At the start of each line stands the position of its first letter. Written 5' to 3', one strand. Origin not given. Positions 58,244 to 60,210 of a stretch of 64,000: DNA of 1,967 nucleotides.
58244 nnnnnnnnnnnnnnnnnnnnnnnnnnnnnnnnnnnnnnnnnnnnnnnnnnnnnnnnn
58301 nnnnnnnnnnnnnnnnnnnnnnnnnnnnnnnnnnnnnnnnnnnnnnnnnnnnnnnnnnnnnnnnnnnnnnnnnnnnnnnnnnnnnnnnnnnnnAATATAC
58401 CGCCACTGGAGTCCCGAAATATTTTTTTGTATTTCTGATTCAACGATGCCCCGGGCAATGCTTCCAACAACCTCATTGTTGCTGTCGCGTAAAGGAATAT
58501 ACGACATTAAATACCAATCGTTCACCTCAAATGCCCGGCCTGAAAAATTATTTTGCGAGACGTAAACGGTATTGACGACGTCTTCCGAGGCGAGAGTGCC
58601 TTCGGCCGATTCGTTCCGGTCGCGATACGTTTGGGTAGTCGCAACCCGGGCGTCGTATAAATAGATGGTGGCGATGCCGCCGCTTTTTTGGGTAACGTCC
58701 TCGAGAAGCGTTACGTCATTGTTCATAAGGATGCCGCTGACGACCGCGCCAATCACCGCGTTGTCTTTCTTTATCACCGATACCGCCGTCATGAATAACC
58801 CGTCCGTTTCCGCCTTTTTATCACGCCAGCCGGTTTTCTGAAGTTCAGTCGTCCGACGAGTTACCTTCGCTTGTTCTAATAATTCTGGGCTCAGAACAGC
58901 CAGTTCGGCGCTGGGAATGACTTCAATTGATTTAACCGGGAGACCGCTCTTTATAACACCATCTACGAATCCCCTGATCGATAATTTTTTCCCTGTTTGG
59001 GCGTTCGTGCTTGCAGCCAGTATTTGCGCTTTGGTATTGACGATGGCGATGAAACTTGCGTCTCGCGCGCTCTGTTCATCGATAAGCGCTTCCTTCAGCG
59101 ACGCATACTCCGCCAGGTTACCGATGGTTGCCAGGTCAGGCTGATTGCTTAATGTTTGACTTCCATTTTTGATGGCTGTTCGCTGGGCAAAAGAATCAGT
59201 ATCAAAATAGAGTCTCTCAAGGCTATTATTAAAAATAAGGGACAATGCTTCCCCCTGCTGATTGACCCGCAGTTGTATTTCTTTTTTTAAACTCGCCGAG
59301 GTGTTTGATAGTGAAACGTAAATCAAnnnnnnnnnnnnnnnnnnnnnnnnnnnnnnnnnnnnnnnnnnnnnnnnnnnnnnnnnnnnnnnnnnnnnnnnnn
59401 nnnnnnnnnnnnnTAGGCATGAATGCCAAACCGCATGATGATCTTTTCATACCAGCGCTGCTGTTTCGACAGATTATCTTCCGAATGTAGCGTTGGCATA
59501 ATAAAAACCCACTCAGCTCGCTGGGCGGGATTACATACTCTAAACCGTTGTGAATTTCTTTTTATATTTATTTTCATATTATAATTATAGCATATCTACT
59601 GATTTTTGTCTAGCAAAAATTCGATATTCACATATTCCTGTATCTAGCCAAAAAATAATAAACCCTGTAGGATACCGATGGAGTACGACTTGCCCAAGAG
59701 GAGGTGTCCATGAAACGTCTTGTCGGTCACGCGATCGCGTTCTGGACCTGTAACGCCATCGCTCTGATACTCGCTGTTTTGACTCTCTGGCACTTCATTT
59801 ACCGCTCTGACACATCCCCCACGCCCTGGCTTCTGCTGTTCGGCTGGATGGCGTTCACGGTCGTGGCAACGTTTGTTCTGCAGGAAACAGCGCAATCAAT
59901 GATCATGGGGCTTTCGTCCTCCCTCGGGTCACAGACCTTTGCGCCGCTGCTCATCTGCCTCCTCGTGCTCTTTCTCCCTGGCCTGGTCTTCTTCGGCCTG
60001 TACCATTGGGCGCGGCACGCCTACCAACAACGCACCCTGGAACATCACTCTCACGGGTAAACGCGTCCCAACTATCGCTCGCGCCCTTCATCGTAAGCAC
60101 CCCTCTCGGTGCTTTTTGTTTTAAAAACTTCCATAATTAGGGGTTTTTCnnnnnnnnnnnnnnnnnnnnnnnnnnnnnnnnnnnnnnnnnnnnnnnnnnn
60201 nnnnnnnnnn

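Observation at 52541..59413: Archaeal-type AMP salvage operon (AMP phosphorylase, RuBisCO form III, R15P isomerase) co-transcribed with a sensor kinase and two CheY-like regulators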

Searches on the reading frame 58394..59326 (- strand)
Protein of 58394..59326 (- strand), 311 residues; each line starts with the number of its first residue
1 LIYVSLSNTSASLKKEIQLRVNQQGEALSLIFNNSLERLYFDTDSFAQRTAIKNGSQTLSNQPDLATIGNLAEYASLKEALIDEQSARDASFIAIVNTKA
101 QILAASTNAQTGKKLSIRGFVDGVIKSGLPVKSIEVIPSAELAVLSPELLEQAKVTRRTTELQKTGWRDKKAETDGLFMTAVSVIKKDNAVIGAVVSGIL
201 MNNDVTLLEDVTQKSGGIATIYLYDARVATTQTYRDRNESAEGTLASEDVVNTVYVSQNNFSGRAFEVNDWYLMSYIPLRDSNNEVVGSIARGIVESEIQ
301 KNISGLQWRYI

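Call 43: search_protein_representatives(protein=window:58394-59326:-)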
Query: 311 residues. Proteins with E-value up to 0.001 (for the whole library): 814; up to 1e-10: 127; up to 1e-30: 1. The best 150 are listed.
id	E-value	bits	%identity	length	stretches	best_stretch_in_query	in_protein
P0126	4.9e-75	269.1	43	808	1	2-310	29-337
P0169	2.4e-25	106.1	33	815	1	87-300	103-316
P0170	3.7e-20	89.1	31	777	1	72-298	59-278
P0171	4.0e-20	89.0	29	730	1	52-296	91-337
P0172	4.8e-20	88.8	31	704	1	50-295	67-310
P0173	1.0e-19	87.7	32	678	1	91-300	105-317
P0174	1.6e-19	87.0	27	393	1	68-301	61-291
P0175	2.7e-19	86.3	28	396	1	48-298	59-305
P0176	4.5e-19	85.6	30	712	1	47-300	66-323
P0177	3.7e-18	82.6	30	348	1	47-305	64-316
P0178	1.8e-17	80.3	29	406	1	88-300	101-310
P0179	2.9e-17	79.6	29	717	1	72-303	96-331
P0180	3.3e-17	79.5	27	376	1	74-308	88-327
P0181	4.7e-17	78.9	31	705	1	92-297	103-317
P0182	6.6e-17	78.5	28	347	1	73-297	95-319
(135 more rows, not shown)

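Call 47: find_related_loci(query=A3, collection=metagenome_contigs, flank=10000)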
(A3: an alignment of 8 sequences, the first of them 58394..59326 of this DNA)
Query A3 (311 aa) in metagenome_contigs; peptide patterns used: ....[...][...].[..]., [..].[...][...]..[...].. (x = any residue, [..] = any of these).
183 stretches matched a pattern; 1 encode a relative of the query (tblastn E <= 1e-3); 1 distinct loci.
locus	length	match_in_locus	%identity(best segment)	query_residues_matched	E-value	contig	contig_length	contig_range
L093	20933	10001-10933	40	1-311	2e-74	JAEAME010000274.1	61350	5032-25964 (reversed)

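Call 50: predict_structure(alignment_id=A2)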
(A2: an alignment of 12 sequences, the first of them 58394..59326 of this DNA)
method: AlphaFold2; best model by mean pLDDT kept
length: 311 residues; sequences in the alignment: 12
mean_pLDDT: 90.8   pTM: 0.87
mean pLDDT of the five models: 90.8, 90.1, 90.1, 90.0, 87.8
residues with pLDDT >= 90: 234; 70-90: 57; 50-70: 17; < 50: 3
segments of 3 or more residues with pLDDT < 50: 1-3
pLDDT, mean of each block of 10 residues (from residue 1): 55 86 89 94 97 96 90 97 95 97 96 95 97 97 96 94 88 96 95 97 89 82 96 85 95 96 93 96 96 86 60 51
secondary structure, 60 per line:
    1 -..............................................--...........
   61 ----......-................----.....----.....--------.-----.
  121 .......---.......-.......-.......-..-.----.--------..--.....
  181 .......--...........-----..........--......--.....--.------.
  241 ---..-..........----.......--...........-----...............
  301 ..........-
elements in order: H2-47 H50-60 H65-70 H72-87 E92-96 E101-105 H120-127 E131-137 H139-145 H147-153 E176-187 E190-200 H206-215 E218-223 E226-230 H248-256 E261-267 E270-280 E286-295 H296-310

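Call 52: fold_search(model_id=the predicted structure, library=pdb)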
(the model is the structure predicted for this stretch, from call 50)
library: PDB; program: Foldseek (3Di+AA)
matches with E <= 10: 1542; with E <= 0.001: 171
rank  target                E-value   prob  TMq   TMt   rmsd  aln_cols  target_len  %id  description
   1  3by9_A                1.5e-09  1.00  0.51  0.60   7.9       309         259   13  Crystal structure of the V. cholerae Histidine Kinase DctB Sensor Domain (released 2008-08-12)
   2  3by9_B                2.1e-09  1.00  0.52  0.62   6.8       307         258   11  Crystal structure of the V. cholerae Histidine Kinase DctB Sensor Domain (released 2008-08-12)
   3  5t65_B                2.1e-09  1.00  0.48  0.60   6.6       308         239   11  LIGAND BINDING DOMAIN OF PSEUDOMONAS AERUGINOSA PAO1 AMINO ACID CHEMORECEPTOR PCTA IN COMPLEX WITH L-ILE (released 2017-09-13)
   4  5t65_A                2.1e-09  1.00  0.47  0.58   6.9       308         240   10  LIGAND BINDING DOMAIN OF PSEUDOMONAS AERUGINOSA PAO1 AMINO ACID CHEMORECEPTOR PCTA IN COMPLEX WITH L-ILE (released 2017-09-13)
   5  5ltx_A                5.6e-09  1.00  0.49  0.60   6.6       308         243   12  LIGAND BINDING DOMAIN OF PSEUDOMONAS AERUGINOSA PAO1 AMINO ACID CHEMORECEPTOR PCTA IN COMPLEX WITH L-MET (released 2017-09-20)
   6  5ltx_B                7.6e-09  1.00  0.45  0.57   7.6       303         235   12  LIGAND BINDING DOMAIN OF PSEUDOMONAS AERUGINOSA PAO1 AMINO ACID CHEMORECEPTOR PCTA IN COMPLEX WITH L-MET (released 2017-09-20)
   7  6w3s_A                1.1e-08  1.00  0.46  0.55   8.7       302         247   13  Crystal structure of ligand-binding domain of Campylobacter jejuni chemoreceptor Tlp3 in complex with L-leucine (released 2020-05-20)
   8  5t7m_A                1.2e-08  1.00  0.46  0.57   8.1       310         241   12  LIGAND BINDING DOMAIN OF PSEUDOMONAS AERUGINOSA PAO1 AMINO ACID CHEMORECEPTOR PCTA IN COMPLEX WITH L-TRP (released 2017-09-20)
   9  6w3o_A                1.5e-08  1.00  0.47  0.58   8.5       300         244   13  Crystal structure of ligand-binding domain of Campylobacter jejuni chemoreceptor Tlp3 in complex with 4-methylisoleuci (released 2020-05-20)
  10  6w3r_A                1.6e-08  1.00  0.47  0.57   8.6       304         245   13  Crystal structure of ligand-binding domain of Campylobacter jejuni chemoreceptor Tlp3 in complex with 3-methylisoleuci (released 2020-05-20)
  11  9koo_B                1.9e-08  1.00  0.45  0.57   6.5       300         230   13  Ligand binding domain of Pseudomonas Aeruginosa PAO1 chemoreceptor PctA in complex with MHF (released 2025-11-26)
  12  6w3x_A                2.4e-08  1.00  0.46  0.56   8.6       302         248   13  Crystal structure of ligand-binding domain of Campylobacter jejuni chemoreceptor Tlp3 in complex with L-valine (released 2020-05-20)
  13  3lif_A                2.4e-08  1.00  0.45  0.54   8.2       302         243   10  Crystal Structure of the extracellular domain of the putative histidine kinase rpHK1S-Z16 (released 2010-05-05)
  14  3e4p_B                2.6e-08  1.00  0.48  0.56   7.4       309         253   11  Crystal structure of malonate occupied DctB (released 2008-10-21)
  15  4xmq_A                2.9e-08  1.00  0.50  0.60   6.9       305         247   12  Crystal structure of the sensory domain of the Campylobacter jejuni chemoreceptor Tlp3 (CcmL) (released 2015-11-04)
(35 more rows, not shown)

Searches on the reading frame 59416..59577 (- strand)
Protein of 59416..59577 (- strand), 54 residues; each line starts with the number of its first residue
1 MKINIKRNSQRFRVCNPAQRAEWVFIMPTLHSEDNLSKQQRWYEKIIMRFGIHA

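Call 53: search_protein_families(library=pfam, max_evalue=10, proteins=[window:59416-59577:-])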
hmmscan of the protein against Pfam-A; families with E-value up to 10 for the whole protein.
seq(54 aa): 0 families

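Call 69: predict_structure(protein=window:59416-59577:-)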
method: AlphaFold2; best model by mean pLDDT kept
length: 54 residues; sequences in the alignment: 1
mean_pLDDT: 68.2   pTM: 0.40
mean pLDDT of the five models: 68.2, 63.8, 52.6, 51.5, 49.7
residues with pLDDT >= 90: 0; 70-90: 26; 50-70: 28; < 50: 0
segments of 3 or more residues with pLDDT < 50: none
pLDDT, mean of each block of 10 residues (from residue 1): 63 76 71 62 73 61
secondary structure, 60 per line:
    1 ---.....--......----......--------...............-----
elements in order: E4-8 E11-16 E21-26 H35-49

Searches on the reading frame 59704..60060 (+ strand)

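Call 53: search_protein_families(library=pfam, max_evalue=10, proteins=[window:59704-60060:+])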
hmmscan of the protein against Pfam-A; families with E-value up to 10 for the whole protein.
window:59704-60060:+ (118 aa): 11 families
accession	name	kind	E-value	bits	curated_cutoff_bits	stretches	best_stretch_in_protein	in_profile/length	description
PF10066.14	DUF2304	-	0.057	14.1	25.5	1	18-110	4-94/106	Uncharacterized conserved protein (DUF2304)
PF13664.11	DUF4149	-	0.13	13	24.6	1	11-65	40-95/102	Domain of unknown function (DUF4149)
PF06724.16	DUF1206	-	0.19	12.2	26.2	1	45-104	12-66/70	Domain of Unknown Function (DUF1206)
PF05620.16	TMEM208_SND2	-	0.22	11.8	22.9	1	17-65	22-70/167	SRP-independent targeting protein 2/TMEM208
PF13239.11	2TM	-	0.52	10.8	24.8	0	4-55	11-54/79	2TM domain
PF20664.2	DUF6814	-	0.93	10.2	25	1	48-103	12-66/71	Family of unknown function (DUF6814)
PF17410.7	Stevor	-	0.96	9.4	25.4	1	43-104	197-258/275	Subtelomeric Variable Open Reading frame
PF19529.4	DUF6057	-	0.98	8.7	29.8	1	9-95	155-247/569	Family of unknown function (DUF6057)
PF15202.11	Adipogenin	-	1.1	10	27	1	11-48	17-55/79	Adipogenin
PF06170.17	DUF983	-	2.4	9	22.6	1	20-70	33-83/85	Protein of unknown function (DUF983)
PF13937.11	DUF4212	-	4.7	8.1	30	1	3-36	37-70/79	Domain of unknown function (DUF4212)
